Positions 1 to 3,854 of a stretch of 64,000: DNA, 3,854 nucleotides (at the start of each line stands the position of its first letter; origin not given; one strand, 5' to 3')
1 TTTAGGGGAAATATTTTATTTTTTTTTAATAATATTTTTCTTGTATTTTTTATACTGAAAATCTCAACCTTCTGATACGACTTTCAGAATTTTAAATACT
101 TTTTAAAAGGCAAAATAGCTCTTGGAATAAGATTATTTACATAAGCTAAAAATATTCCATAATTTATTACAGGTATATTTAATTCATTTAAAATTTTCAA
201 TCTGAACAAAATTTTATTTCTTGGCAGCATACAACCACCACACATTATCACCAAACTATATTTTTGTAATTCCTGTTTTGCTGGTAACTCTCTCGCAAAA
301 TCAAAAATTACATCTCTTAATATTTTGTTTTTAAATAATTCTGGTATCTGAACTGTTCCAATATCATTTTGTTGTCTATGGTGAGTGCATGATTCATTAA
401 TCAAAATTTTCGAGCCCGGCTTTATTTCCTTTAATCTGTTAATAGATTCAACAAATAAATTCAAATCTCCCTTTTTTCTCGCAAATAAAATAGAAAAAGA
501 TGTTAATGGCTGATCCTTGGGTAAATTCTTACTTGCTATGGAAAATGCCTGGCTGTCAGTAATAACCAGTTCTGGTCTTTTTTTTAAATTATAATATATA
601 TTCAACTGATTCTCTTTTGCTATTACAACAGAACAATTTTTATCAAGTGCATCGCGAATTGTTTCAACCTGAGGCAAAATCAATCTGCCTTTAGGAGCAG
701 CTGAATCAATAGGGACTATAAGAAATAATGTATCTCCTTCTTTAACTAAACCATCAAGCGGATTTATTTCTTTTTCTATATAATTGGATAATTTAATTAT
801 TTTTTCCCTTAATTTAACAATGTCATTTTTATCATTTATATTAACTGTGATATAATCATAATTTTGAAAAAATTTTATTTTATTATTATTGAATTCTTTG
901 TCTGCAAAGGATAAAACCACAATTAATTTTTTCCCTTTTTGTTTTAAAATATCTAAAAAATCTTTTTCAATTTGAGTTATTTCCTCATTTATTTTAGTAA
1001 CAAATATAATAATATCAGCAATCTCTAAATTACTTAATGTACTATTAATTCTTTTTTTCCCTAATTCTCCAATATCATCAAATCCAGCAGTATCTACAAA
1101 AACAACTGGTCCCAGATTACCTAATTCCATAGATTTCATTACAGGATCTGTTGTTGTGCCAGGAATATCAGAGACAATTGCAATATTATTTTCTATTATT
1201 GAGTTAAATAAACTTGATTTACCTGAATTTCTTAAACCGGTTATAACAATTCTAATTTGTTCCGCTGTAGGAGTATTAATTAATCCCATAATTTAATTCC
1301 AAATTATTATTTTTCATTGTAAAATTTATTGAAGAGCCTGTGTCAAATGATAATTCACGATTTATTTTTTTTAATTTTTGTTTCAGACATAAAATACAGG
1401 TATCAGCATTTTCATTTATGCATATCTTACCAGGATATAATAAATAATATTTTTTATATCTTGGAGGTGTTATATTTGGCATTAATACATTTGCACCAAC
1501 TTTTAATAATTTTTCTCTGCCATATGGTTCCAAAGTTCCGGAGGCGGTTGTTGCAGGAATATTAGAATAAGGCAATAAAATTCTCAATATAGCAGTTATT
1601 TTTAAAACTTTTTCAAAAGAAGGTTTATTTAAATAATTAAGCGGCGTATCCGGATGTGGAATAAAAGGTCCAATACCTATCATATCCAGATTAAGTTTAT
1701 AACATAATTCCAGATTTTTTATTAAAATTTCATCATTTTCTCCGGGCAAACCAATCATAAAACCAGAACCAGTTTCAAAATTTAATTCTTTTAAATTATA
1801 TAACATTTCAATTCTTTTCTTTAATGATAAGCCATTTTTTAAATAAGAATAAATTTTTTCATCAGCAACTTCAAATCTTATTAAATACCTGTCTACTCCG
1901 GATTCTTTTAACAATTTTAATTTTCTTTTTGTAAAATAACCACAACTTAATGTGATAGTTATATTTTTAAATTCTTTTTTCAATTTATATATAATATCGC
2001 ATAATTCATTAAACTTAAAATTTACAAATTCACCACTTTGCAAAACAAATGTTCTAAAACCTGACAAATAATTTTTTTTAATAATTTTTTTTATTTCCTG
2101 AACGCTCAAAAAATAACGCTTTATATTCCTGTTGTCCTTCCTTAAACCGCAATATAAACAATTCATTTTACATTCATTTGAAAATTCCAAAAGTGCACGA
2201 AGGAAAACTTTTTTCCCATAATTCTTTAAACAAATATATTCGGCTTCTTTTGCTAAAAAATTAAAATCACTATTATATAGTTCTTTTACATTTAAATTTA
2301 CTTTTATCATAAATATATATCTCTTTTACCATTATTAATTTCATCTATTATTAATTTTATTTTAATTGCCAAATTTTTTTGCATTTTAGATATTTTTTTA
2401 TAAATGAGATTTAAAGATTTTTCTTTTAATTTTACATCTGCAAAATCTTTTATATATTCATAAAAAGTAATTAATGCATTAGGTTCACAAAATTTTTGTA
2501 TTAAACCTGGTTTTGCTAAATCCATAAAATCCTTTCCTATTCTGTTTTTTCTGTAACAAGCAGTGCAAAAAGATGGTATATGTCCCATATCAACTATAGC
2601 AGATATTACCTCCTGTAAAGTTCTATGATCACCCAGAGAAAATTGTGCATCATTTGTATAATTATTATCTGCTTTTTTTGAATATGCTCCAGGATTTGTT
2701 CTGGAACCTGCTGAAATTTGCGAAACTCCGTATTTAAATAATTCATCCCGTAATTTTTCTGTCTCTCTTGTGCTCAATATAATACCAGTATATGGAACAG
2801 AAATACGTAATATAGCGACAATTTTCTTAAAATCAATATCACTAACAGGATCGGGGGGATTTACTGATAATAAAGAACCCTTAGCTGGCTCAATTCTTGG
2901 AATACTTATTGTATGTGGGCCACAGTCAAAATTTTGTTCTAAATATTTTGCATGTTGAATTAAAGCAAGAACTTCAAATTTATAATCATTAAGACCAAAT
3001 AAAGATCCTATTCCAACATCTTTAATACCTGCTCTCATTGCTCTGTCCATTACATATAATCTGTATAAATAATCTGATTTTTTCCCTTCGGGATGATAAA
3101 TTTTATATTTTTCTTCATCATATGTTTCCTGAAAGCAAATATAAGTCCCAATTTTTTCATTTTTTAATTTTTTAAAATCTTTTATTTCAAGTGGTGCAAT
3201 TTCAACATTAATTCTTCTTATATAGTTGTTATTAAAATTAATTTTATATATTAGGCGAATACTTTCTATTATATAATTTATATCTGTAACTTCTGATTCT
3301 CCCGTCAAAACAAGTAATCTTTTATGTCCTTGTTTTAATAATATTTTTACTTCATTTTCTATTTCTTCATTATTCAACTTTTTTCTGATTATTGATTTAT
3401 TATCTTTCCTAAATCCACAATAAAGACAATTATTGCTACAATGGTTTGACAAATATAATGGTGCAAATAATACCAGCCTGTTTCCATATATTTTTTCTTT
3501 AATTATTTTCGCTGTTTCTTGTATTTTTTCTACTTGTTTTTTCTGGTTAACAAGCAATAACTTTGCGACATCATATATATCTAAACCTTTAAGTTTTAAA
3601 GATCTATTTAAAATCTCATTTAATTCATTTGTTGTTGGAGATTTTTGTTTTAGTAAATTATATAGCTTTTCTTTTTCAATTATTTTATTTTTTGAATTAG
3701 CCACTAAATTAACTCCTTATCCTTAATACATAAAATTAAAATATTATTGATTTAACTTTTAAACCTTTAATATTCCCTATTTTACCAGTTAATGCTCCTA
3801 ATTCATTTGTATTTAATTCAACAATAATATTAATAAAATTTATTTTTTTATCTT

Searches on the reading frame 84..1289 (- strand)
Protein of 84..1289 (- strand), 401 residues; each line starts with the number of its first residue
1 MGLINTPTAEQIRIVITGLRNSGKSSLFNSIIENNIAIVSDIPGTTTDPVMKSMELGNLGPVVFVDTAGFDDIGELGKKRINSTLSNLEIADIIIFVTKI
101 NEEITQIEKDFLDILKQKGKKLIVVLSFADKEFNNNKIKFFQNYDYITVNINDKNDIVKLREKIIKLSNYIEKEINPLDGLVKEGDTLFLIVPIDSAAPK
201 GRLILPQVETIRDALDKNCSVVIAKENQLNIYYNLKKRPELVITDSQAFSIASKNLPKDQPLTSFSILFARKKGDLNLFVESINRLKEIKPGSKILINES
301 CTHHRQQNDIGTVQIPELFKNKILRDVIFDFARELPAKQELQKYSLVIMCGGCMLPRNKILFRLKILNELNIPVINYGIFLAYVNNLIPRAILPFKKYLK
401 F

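Call 86: search_protein_families(library=pfam, proteins=[window:84-1289:-], max_evalue=0.00001)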
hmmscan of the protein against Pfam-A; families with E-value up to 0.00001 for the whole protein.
window:84-1289:- (401 aa): 4 families
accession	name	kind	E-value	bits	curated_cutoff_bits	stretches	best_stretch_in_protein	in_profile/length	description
PF18133.7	HydF_tetramer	-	1.1e-39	135.4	22.6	1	278-393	2-117/118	Hydrogen maturase F tetramerization domain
PF18128.7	HydF_dimer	-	5.3e-34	116.7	23.4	1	179-274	3-99/99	Hydrogen maturase F dimerization domain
PF01926.29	MMR_HSR1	-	8e-23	81.2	21.9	1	13-126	1-111/113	50S ribosome-binding GTPase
PF00350.29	Dynamin_N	-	4.5e-09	37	27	0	61-127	102-166/168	Dynamin family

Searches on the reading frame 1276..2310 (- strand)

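Call 86: search_protein_families(library=pfam, proteins=[window:1276-2310:-], max_evalue=0.00001)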
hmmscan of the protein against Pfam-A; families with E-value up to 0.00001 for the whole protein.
window:1276-2310:- (344 aa): 1 family
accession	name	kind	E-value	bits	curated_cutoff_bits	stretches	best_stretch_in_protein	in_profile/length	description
PF04055.27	Radical_SAM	-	6.3e-25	88.7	29.5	1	42-202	2-165/166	Radical SAM superfamily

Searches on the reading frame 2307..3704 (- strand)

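Call 86: search_protein_families(library=pfam, proteins=[window:2307-3704:-], max_evalue=0.00001)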
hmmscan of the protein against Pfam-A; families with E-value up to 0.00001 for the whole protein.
window:2307-3704:- (465 aa): 2 families
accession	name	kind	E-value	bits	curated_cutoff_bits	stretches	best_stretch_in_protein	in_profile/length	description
PF06968.18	BATS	-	1.2e-18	67.5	22.2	1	267-375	1-87/88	Biotin and Thiamin Synthesis associated domain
PF04055.27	Radical_SAM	-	1.5e-13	51.7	29.5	1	85-240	3-154/166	Radical SAM superfamily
